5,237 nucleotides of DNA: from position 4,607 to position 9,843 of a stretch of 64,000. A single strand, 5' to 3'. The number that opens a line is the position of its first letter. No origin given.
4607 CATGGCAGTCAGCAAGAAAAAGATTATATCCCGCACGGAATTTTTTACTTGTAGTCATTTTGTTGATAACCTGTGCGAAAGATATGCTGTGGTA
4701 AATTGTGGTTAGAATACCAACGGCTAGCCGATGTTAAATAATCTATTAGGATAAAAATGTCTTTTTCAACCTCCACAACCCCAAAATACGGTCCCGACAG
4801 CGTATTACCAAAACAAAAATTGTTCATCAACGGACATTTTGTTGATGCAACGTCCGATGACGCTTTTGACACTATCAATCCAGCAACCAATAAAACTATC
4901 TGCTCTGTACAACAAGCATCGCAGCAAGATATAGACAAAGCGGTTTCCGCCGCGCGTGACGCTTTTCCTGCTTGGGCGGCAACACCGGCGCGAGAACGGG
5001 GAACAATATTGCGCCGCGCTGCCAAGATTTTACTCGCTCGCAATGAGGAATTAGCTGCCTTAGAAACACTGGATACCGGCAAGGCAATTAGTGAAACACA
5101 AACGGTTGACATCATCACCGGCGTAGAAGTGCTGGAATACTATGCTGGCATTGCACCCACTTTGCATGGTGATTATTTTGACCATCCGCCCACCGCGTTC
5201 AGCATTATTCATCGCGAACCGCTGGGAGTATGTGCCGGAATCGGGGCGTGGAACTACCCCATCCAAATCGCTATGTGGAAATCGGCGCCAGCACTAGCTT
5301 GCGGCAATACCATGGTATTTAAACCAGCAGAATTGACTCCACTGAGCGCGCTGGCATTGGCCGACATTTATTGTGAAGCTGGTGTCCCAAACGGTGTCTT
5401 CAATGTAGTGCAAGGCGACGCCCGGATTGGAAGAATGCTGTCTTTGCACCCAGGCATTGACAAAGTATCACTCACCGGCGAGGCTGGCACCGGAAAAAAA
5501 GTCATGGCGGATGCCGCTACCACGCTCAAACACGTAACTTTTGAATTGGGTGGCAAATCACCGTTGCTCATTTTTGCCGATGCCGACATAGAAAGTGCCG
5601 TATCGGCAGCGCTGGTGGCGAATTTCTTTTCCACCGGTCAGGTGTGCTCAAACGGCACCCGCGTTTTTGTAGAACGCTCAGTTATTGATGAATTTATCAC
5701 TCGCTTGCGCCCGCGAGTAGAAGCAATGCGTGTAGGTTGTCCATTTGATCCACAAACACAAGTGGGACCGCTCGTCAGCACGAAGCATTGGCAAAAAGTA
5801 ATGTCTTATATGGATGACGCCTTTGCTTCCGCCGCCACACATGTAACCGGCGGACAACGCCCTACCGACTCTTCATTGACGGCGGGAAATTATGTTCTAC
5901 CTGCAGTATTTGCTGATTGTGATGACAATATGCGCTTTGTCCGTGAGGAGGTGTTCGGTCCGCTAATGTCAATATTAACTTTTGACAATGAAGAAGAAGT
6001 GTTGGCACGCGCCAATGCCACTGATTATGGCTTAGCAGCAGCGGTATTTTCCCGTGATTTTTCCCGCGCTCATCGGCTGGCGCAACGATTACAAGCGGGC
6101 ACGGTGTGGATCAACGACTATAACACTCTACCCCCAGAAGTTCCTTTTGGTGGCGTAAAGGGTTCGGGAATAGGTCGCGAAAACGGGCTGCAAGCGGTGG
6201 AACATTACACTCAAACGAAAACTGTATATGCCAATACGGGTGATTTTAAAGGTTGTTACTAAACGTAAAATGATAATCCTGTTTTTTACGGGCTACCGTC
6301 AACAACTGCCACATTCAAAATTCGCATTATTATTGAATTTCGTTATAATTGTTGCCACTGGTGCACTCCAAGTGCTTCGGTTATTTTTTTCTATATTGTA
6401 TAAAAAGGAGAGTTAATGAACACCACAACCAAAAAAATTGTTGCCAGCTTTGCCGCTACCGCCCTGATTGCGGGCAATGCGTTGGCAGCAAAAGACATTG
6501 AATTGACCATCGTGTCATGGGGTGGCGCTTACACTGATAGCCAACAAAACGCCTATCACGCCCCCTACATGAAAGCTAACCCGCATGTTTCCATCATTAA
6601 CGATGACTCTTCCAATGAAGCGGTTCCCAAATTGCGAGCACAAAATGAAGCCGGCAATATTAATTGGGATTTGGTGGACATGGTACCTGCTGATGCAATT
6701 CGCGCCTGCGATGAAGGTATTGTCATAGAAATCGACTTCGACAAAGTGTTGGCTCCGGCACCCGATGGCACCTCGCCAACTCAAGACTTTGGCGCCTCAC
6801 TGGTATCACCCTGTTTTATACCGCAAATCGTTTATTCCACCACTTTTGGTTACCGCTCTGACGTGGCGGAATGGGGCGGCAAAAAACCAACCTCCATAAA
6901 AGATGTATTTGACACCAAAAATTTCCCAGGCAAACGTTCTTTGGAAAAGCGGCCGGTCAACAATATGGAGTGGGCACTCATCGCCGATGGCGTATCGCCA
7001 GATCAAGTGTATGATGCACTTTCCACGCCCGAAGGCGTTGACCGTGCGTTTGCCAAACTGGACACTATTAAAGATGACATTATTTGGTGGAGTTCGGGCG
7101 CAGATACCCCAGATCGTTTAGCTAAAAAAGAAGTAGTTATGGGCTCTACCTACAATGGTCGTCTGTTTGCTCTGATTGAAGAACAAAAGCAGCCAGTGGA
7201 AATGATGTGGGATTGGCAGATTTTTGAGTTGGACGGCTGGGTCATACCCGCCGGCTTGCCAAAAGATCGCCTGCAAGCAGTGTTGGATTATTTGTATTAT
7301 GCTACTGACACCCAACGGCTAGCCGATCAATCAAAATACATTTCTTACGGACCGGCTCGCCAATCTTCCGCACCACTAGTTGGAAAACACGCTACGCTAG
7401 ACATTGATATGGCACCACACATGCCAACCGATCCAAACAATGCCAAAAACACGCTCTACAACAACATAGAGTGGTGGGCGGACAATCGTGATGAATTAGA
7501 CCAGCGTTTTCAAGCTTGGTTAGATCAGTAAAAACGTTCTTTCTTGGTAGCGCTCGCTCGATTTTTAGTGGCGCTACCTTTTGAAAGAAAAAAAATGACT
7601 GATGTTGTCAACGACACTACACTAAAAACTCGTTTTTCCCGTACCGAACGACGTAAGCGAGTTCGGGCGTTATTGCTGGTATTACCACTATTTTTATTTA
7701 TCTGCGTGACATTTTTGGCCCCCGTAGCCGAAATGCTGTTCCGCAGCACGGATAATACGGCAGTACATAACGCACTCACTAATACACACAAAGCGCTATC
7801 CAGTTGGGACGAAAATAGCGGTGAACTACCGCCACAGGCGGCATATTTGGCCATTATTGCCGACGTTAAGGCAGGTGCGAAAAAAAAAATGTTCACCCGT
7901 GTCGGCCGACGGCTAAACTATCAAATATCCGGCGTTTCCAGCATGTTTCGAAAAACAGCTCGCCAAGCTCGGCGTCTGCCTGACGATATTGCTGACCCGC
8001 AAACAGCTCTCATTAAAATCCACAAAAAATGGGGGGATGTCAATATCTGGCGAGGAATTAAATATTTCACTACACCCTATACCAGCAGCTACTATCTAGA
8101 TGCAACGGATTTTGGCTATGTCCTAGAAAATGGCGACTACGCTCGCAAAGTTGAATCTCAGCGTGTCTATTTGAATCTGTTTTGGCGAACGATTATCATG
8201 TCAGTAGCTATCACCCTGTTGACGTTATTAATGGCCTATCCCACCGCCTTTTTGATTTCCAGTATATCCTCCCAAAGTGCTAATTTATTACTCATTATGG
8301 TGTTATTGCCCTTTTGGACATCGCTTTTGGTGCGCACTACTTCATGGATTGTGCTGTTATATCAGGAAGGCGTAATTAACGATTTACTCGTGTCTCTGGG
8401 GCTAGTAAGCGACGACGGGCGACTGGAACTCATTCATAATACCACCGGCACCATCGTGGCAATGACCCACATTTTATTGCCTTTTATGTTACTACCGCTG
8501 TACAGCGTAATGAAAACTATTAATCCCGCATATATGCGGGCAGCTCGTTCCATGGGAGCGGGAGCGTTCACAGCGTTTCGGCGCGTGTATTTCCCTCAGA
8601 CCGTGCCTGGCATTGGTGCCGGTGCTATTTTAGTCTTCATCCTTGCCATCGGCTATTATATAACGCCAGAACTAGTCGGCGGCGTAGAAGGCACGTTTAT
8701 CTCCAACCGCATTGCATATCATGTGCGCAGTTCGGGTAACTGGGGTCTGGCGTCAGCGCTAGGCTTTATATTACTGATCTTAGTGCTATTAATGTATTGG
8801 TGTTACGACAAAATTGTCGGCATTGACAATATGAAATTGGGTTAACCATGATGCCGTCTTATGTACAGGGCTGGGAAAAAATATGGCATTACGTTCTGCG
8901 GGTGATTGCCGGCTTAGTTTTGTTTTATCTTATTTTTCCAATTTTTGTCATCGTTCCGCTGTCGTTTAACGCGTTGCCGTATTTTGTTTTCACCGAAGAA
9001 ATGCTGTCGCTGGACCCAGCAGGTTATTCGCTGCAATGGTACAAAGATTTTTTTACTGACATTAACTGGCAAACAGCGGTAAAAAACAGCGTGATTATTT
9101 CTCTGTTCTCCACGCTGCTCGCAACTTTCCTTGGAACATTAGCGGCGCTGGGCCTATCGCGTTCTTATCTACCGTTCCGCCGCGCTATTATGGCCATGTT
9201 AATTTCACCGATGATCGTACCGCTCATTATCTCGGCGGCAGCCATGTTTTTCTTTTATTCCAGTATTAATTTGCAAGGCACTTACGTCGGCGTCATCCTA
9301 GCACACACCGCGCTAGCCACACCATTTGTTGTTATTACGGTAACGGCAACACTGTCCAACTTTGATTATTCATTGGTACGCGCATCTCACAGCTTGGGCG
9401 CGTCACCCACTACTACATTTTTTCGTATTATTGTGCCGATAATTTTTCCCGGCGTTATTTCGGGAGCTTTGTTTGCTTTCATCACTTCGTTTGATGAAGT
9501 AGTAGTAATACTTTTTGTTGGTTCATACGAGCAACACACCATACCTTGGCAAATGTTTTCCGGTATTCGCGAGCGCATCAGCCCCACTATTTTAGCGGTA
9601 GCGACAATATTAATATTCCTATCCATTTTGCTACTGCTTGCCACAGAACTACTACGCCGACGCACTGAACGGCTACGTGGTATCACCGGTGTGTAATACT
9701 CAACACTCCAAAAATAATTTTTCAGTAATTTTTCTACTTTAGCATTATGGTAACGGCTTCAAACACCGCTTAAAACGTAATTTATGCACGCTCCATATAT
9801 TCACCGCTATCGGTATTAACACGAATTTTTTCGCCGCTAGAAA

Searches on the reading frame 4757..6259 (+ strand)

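Call 36: search_protein_families(library=pfam, proteins=[window:4757-6259:+], max_evalue=0.00001)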
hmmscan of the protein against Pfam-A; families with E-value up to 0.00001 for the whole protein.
window:4757-6259:+ (501 aa): 1 family
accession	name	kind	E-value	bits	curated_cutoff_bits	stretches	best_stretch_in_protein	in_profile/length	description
PF00171.27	Aldedh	-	4.5e-174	579.8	23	1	28-490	1-461/461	Aldehyde dehydrogenase family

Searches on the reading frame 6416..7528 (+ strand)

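Call 36: search_protein_families(library=pfam, proteins=[window:6416-7528:+], max_evalue=0.00001)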
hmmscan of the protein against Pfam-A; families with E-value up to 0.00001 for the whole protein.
window:6416-7528:+ (371 aa): 1 family
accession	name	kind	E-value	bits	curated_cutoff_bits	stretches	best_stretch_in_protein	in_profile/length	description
PF13416.11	SBP_bac_8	-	1.1e-50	173.4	27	1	46-338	1-279/279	Bacterial extracellular solute-binding protein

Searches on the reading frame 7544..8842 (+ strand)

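Call 36: search_protein_families(library=pfam, proteins=[window:7544-8842:+], max_evalue=0.00001)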
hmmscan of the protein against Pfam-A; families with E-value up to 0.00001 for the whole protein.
window:7544-8842:+ (433 aa): 1 family
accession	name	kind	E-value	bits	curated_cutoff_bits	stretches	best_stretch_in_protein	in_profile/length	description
PF00528.27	BPD_transp_1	-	2.3e-12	47.5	26.4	1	231-422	29-176/184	Binding-protein-dependent transport system inner membrane component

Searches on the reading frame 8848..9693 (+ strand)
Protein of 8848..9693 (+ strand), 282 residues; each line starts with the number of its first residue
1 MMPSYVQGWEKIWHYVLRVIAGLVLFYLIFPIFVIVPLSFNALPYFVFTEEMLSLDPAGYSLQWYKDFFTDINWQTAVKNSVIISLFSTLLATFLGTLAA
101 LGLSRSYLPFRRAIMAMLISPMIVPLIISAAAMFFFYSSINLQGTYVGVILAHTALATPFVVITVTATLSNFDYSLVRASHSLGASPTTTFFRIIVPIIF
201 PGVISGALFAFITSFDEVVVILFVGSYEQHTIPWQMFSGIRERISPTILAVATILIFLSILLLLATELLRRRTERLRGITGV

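Call 36: search_protein_families(library=pfam, proteins=[window:8848-9693:+], max_evalue=0.00001)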
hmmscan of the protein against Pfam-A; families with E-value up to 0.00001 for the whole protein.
window:8848-9693:+ (282 aa): 1 family
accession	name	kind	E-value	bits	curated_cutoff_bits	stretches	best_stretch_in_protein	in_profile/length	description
PF00528.27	BPD_transp_1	-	1e-16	61.7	26.4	1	93-273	2-182/184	Binding-protein-dependent transport system inner membrane component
